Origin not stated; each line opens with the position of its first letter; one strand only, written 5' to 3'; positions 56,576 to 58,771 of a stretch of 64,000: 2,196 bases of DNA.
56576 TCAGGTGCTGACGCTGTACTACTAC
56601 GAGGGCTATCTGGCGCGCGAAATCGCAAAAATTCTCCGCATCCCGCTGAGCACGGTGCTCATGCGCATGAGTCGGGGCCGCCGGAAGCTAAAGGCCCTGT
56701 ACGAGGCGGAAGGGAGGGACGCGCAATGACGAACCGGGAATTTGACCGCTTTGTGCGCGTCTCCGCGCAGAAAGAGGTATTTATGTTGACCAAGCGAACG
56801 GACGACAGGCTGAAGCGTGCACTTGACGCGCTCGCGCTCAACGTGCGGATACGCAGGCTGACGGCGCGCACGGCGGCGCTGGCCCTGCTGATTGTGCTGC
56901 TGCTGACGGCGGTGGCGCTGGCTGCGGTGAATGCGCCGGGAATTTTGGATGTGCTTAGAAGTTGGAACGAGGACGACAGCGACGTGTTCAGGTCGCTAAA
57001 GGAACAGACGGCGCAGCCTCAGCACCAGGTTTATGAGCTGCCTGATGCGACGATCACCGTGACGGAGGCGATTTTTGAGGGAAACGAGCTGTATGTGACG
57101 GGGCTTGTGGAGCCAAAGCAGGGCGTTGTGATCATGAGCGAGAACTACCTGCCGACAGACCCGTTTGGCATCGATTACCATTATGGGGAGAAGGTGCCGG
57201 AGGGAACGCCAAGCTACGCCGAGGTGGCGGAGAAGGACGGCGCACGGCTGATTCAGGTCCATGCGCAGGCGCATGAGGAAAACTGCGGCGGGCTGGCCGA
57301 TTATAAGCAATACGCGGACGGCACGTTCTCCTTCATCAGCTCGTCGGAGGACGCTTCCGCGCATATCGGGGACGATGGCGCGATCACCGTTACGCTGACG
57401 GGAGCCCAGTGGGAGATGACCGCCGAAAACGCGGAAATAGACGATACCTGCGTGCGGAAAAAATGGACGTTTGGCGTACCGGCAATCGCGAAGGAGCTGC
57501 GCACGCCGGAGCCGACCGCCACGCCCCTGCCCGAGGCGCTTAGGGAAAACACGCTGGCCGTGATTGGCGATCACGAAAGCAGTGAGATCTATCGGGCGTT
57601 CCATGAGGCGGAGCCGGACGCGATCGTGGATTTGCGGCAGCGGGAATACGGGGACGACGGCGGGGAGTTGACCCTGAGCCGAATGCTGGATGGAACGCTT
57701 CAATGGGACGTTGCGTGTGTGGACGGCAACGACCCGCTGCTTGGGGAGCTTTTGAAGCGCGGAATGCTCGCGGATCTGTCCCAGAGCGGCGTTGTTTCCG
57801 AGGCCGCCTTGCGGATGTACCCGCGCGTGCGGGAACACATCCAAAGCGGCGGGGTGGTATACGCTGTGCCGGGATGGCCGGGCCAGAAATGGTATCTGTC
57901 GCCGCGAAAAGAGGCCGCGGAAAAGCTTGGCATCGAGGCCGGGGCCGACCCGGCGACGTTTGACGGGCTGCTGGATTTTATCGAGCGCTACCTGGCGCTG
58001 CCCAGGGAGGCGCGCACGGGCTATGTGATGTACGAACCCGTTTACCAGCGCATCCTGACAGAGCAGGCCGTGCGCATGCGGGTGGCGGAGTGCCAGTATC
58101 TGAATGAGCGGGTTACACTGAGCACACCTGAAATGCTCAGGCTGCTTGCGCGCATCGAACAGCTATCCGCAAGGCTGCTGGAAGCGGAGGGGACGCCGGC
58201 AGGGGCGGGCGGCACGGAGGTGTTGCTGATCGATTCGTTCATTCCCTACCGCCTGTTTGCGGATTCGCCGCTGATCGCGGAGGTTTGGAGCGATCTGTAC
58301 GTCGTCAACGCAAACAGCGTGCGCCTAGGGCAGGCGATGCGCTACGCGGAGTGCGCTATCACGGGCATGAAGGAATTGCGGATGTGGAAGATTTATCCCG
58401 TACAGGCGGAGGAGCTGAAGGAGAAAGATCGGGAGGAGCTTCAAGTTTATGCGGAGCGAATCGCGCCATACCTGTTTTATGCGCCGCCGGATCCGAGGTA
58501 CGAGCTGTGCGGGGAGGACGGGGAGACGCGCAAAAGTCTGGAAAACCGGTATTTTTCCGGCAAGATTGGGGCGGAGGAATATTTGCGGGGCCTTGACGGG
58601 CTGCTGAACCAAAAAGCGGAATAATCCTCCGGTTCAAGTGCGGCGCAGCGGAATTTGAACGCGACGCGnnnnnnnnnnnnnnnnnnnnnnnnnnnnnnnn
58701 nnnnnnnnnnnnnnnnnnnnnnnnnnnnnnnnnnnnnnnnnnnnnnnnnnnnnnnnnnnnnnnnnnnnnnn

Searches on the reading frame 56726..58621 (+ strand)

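Call 58: search_protein_families(library=pfam, proteins=[window:56726-58621:+], max_evalue=0.001)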
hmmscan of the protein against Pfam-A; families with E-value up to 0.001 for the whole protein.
window:56726-58621:+ (632 aa): 1 family
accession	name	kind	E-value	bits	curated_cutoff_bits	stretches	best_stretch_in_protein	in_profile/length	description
PF13786.12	DUF4179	-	0.00015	22.6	30.1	1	44-125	5-89/94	Domain of unknown function (DUF4179)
